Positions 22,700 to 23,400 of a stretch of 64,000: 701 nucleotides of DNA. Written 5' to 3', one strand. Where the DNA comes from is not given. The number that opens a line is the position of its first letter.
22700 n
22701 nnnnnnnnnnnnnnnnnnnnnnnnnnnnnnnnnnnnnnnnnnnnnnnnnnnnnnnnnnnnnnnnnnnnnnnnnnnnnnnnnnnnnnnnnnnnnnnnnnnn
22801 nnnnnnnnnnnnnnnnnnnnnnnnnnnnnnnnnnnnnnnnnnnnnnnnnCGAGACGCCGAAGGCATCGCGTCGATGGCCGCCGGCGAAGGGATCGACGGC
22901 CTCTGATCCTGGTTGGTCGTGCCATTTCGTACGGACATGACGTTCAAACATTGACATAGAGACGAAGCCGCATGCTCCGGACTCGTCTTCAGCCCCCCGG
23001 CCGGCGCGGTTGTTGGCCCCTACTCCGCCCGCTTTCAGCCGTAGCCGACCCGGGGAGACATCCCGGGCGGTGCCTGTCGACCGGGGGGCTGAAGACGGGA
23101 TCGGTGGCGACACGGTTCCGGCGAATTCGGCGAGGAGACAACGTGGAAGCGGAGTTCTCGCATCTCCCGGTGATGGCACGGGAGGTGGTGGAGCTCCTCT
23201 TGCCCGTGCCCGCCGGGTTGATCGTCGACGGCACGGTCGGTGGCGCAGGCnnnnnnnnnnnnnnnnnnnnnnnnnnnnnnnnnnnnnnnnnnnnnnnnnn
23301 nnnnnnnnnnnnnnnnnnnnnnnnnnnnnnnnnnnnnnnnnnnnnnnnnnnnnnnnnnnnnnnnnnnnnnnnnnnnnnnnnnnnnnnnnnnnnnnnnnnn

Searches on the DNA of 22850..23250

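Call 89: search_rna_families(source=window, start=22850, end=23250, threshold=evalue, max_evalue=10, show_alignments=2)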
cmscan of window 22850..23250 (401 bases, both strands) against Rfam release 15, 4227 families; matches with E-value up to 10: 1.
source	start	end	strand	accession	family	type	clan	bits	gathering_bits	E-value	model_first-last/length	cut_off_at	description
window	23167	23216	+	RF00891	mir-671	Gene; miRNA;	-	20.5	65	0.55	19-67/84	no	mir-671 microRNA precursor family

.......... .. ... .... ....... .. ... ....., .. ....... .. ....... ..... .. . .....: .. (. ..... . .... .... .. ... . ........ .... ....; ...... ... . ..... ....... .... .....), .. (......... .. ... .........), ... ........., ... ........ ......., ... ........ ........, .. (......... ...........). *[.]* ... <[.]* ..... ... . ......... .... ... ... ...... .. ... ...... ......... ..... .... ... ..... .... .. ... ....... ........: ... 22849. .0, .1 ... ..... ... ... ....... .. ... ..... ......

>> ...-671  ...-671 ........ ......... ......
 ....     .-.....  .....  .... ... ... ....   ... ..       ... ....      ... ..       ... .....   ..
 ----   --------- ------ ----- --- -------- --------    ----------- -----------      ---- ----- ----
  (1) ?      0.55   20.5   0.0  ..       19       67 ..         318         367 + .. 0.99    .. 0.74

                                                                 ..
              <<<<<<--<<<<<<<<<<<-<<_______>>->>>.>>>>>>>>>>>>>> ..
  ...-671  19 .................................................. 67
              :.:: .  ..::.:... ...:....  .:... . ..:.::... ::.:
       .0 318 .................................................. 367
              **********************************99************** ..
